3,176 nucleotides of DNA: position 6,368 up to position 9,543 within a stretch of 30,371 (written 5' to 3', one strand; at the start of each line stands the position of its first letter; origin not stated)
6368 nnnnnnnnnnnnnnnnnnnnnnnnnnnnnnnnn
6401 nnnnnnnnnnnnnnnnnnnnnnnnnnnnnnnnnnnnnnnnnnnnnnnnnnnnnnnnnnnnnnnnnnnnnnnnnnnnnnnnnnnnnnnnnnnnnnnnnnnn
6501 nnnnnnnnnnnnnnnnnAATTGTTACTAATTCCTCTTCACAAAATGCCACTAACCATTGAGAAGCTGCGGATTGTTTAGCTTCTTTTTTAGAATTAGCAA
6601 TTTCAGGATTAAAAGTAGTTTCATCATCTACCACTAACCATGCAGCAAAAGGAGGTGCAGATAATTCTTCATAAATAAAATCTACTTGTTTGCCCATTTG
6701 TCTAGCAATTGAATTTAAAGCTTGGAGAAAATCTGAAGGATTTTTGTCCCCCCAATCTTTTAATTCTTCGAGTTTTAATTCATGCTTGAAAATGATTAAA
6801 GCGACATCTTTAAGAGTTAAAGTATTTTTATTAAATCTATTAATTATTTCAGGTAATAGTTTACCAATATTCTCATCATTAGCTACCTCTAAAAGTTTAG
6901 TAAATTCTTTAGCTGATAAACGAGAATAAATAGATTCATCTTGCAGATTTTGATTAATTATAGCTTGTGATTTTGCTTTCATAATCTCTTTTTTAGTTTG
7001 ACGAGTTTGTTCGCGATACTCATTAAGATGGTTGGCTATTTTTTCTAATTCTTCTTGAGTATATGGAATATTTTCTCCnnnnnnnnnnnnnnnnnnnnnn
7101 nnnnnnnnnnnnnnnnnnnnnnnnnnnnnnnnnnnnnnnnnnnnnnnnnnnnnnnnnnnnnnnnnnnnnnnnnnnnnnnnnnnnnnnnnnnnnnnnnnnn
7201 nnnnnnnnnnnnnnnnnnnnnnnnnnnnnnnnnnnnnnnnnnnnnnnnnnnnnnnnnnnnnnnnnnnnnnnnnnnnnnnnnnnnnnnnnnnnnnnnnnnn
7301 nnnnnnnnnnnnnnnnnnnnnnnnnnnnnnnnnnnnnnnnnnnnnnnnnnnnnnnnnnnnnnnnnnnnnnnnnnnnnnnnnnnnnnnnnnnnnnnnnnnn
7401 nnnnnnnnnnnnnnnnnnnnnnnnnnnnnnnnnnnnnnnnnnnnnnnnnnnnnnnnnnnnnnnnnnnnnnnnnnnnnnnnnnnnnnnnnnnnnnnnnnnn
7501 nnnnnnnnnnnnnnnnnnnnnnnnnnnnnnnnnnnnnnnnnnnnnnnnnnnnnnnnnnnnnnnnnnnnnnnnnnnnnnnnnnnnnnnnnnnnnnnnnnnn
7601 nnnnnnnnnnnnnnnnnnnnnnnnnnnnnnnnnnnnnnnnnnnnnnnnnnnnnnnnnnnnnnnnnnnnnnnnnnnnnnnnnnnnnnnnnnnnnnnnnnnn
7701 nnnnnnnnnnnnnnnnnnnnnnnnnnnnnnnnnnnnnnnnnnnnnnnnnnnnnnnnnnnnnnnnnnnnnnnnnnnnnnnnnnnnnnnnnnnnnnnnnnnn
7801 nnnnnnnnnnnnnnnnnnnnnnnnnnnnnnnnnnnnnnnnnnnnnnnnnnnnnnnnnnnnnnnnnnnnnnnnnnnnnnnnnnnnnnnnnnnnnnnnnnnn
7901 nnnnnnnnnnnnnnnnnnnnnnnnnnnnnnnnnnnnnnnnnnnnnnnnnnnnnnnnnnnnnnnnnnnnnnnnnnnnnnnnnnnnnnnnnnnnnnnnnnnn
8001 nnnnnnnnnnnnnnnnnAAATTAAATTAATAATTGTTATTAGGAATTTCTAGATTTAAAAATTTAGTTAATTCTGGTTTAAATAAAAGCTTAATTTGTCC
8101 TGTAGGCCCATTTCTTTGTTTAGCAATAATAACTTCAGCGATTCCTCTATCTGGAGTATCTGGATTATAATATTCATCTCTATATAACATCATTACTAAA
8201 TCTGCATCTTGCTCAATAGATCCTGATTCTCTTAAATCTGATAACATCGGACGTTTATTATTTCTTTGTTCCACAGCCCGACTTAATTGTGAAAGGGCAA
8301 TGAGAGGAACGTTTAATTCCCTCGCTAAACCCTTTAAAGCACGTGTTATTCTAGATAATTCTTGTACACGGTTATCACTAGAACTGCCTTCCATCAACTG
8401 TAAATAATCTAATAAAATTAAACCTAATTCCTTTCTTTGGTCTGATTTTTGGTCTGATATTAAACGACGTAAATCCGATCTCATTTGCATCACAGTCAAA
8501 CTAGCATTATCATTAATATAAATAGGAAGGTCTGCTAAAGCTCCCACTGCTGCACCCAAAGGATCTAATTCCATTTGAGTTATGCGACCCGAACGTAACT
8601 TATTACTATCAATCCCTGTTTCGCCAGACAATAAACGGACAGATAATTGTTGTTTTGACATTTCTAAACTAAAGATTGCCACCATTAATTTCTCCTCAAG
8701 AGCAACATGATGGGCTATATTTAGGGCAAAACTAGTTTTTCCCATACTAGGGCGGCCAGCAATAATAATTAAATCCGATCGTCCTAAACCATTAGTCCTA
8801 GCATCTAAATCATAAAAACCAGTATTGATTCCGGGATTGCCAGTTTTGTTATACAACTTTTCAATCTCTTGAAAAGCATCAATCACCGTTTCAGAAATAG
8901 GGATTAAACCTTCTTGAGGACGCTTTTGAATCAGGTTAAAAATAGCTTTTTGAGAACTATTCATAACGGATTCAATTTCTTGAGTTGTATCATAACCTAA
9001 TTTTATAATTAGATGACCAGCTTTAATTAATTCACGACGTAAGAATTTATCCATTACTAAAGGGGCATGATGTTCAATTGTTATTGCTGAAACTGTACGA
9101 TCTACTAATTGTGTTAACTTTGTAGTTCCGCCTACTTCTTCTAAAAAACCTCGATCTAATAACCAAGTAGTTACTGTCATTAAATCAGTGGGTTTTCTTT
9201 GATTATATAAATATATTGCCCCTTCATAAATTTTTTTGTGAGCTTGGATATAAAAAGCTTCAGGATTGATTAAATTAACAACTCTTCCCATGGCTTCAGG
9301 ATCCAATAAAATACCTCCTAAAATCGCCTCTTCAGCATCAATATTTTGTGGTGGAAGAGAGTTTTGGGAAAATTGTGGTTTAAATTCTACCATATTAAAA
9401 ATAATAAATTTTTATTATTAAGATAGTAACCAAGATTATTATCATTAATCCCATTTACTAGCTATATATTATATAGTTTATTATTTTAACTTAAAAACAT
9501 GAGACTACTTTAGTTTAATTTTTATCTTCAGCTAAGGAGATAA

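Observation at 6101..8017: RNB exoribonuclease with two C-terminal dsRBDs and no CSD or S1 domains, packed 8 bp from dnaB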

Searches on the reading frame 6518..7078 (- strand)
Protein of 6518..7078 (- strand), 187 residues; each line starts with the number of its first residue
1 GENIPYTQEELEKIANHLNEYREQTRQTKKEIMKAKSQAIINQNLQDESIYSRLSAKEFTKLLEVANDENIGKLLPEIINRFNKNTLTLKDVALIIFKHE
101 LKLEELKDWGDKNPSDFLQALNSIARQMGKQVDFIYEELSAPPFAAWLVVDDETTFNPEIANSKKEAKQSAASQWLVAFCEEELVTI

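Call 42: search_protein_representatives(protein=window:6518-7078:-)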
Query: 187 residues. Proteins with E-value up to 0.001 (for the whole library): 36; up to 1e-10: 6; up to 1e-30: 1. The best 36 are listed.
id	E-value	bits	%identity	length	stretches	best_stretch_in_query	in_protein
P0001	4.9e-117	404.2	84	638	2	1-187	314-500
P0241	5.9e-18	81.7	33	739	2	4-184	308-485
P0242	8.7e-16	74.7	30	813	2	4-185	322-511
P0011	2.1e-15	73.4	34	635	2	3-185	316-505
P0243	8.5e-13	64.9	28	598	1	3-186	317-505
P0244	1.1e-11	61.4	32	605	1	2-185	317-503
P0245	1.1e-10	58.0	31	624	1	4-185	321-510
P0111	6.6e-10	55.6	33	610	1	3-186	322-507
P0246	7.3e-10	55.4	35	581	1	3-185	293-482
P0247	8.0e-10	55.3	26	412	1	1-185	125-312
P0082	6.3e-09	52.3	29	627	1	2-185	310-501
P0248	9.1e-09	51.8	27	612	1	1-185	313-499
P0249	1.4e-08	51.2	29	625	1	4-185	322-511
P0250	2.2e-07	47.4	29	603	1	2-186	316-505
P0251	3.3e-07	46.8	27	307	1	3-185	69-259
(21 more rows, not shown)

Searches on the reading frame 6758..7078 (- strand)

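Call 28: search_protein_families(library=pfam, proteins=[window:6758-7078:-], max_evalue=1)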
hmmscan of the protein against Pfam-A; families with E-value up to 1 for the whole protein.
window:6758-7078:- (107 aa): 5 families
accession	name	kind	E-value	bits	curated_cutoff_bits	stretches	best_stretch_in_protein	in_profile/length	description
PF25100.1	DUF7809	-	0.033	14.9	27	1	4-87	50-124/160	Domain of unknown function (DUF7809)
PF09744.14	RH1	-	0.066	13.5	24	0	56-80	10-34/65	RILP homology 1 domain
PF22672.1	DBL_C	-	0.078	13.9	27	1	14-73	67-126/148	Duffy-binding-like domain, C-terminal subdomain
PF10083.14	DUF2321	-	0.12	12.4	24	1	1-71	74-138/157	Uncharacterized protein conserved in bacteria (DUF2321)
PF11704.13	Folliculin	-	0.23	11.7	23.3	1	3-71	82-151/166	Vesicle coat protein involved in Golgi to plasma membrane transport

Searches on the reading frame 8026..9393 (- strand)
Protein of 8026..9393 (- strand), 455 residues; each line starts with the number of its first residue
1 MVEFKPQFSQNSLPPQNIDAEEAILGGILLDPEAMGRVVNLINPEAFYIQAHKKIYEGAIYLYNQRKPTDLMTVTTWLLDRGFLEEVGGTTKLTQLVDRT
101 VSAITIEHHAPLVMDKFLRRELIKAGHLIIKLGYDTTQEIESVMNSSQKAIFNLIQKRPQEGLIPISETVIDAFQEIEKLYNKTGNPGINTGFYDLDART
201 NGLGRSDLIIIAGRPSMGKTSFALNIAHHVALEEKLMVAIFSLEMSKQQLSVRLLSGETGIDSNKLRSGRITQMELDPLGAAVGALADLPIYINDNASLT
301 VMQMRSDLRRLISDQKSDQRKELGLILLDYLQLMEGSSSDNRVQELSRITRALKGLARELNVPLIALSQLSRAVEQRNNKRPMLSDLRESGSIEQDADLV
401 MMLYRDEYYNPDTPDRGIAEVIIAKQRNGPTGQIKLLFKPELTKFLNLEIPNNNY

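Call 3: search_protein_families(library=pfam, proteins=[window:8026-9393:-], max_evalue=1)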
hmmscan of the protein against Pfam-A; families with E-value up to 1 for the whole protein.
window:8026-9393:- (455 aa): 9 families
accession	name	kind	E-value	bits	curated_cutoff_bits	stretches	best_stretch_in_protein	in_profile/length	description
PF03796.21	DnaB_C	-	1.6e-104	349.3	27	1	188-446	1-254/255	DnaB-like helicase C terminal domain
PF00772.26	DnaB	-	3.6e-28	98.1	23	1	14-114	2-102/103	DnaB-like helicase N terminal domain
PF13481.12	AAA_25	-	3.1e-12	46.9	27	1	204-369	31-189/195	AAA domain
PF06745.19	ATPase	-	0.0012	18.8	26.6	1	190-275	2-87/231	KaiC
PF20720.3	nSTAND3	-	0.0052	16.9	27.2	1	205-243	16-54/155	Novel STAND NTPase 3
PF00004.35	AAA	-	0.011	16.6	21.2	1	209-373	1-113/131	ATPase family associated with various cellular activities (AAA)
PF08433.16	KTI12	-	0.029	14.3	22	1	208-247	3-41/271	Chromatin associated protein KTI12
PF13479.12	AAA_24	-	0.065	13.5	27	0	209-233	5-23/195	AAA domain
PF05729.18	NACHT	-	0.15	12.3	26.7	0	208-246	2-43/167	NACHT domain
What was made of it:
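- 8026..9393 (-): dnaB, replicative helicase of 455 aa, the upstream gene and probably on the same transcript. Pfam DnaB plus DnaB_C (call 3).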

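Call 36: find_homologous_proteins(query=window:8026-9393:-, max_evalue=1e-50)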
Query window:8026-9393:- (455 aa): 7999 proteins with E <= 1e-50 among 8000 candidates; the best 120 are listed.
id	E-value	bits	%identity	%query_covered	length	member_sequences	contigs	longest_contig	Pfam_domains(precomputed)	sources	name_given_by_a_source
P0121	4.0e-293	990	100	100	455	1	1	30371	PF03796.22,PF00772.27,PF13481.13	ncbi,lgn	-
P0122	4.1e-218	743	59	72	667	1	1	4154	PF13086.13,PF06745.20,PF03796.22,PF08433.17,PF00772.27,PF13401.13,PF13481.13,PF20720.4,PF13191.13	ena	-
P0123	1.2e-199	682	70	99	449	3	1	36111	PF03796.22,PF00772.27,PF13481.13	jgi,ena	jgi:replicative DNA helicase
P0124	4.4e-199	680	69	99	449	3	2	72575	PF06745.20,PF03796.22,PF00772.27,PF13481.13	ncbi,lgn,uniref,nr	ncbi:replicative DNA helicase [Hydrococcus rivularis NIES-593]|uniref:Replicative DNA helicase n=1 T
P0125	3.2e-197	674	69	97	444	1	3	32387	PF06745.20,PF03796.22,PF00772.27,PF13481.13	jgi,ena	jgi:replicative DNA helicase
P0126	4.1e-197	673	68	100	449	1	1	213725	PF03796.22,PF00772.27,PF13481.13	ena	-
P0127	5.6e-197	673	68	100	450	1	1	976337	PF03796.22,PF00772.27,PF13481.13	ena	-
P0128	1.1e-196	672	68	100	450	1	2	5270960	PF03796.22,PF00772.27,PF13481.13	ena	-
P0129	1.6e-196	671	69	97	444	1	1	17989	PF06745.20,PF03796.22,PF00772.27,PF13481.13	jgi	jgi:replicative DNA helicase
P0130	1.7e-196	671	69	99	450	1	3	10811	PF03796.22,PF00772.27,PF13481.13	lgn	-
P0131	3.7e-196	670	68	99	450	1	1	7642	PF03796.22,PF00772.27,PF13481.13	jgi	jgi:replicative DNA helicase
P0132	4.4e-196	670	67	100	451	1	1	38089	PF03796.22,PF00772.27,PF13481.13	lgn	-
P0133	1.0e-195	669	68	99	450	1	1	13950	PF03796.22,PF00772.27,PF13481.13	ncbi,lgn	-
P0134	1.1e-195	669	68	100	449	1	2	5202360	PF03796.22,PF00772.27,PF13481.13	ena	-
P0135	6.9e-195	666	68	99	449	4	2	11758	PF03796.22,PF00772.27,PF13481.13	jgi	jgi:replicative DNA helicase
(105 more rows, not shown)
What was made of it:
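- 8026..9393 (-): 68-70% identity to cyanobacterial DnaB proteins (call 36).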

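Call 38: find_encoding_contigs(protein=P0123, flank=3500, max_places=2)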
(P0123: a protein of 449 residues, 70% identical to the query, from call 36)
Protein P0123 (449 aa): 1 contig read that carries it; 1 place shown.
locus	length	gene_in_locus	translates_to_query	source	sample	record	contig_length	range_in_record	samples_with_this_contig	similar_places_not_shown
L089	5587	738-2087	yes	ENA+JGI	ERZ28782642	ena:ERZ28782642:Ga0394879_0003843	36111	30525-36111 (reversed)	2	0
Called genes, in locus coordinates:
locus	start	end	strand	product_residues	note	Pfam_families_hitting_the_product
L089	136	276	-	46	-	-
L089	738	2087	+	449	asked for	PF00772:DnaB, PF03796:DnaB_C, PF13481:AAA_25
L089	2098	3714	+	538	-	PF13231:PMT_2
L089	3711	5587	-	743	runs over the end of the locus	PF00535:Glycos_transf_2, PF13641:Glyco_tranf_2_3, PF13506:Glyco_transf_21, PF13632:Glyco_trans_2_3, PF03552:Cellulose_synt, PF07238:PilZ (weak)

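Call 39: find_encoding_contigs(protein=P0124, flank=3500, max_places=2)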
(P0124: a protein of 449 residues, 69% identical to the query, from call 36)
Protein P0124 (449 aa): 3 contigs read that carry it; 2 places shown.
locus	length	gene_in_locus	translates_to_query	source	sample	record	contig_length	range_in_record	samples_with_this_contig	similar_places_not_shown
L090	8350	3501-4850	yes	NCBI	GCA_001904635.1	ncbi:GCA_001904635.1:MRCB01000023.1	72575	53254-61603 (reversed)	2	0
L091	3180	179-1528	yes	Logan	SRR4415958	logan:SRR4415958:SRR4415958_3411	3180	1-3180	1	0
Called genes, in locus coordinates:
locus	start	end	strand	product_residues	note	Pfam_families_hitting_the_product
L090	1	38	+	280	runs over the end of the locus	-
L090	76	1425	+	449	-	PF04932:Wzy_C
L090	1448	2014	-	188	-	-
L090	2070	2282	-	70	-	-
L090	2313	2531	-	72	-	-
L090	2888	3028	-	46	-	-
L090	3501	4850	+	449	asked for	PF00772:DnaB, PF03796:DnaB_C, PF06745:ATPase (faint), PF13481:AAA_25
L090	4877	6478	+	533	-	PF13231:PMT_2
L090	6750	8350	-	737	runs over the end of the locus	PF00535:Glycos_transf_2, PF13641:Glyco_tranf_2_3, PF03552:Cellulose_synt, PF13506:Glyco_transf_21, PF13632:Glyco_trans_2_3, PF07238:PilZ (weak)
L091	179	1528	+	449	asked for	PF00772:DnaB, PF03796:DnaB_C, PF06745:ATPase (faint), PF13481:AAA_25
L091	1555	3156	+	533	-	PF13231:PMT_2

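Call 40: find_encoding_contigs(protein=P0126, flank=3500, max_places=2)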
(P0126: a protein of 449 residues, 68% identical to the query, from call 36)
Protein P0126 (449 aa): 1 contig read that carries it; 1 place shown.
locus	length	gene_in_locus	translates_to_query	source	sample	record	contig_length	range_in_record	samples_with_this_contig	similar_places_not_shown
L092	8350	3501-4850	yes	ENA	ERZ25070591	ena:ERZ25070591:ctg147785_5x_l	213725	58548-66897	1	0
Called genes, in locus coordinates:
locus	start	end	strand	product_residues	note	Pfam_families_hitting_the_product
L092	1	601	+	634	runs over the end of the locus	PF26549:Tricorn_N (faint), PF07676:PD40 (faint), PF20434:BD-FAE, PF00326:Peptidase_S9, PF01738:DLH (weak)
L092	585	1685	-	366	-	PF00072:Response_reg, PF00990:GGDEF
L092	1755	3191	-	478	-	PF00072:Response_reg, PF00512:HisKA (faint), PF02518:HATPase_c, PF14501:HATPase_c_5 (weak)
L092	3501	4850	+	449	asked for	PF00772:DnaB, PF03796:DnaB_C, PF13481:AAA_25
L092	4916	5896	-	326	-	PF00135:COesterase, PF02129:Peptidase_S15 (faint), PF20434:BD-FAE, PF07859:Abhydrolase_3, PF00326:Peptidase_S9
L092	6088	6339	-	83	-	-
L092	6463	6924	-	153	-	-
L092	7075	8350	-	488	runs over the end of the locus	PF00199:Catalase, PF06628:Catalase-rel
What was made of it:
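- On Conserved dnaB operon partner: The nearest DnaB homologues have other downstream genes (calls 38-40).
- The closest DnaB homologues lack the pairing (calls 38-40).
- Tried and rejected: Three look-ups of the closest DnaB homologues showed no RNB gene downstream (calls 38-40).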
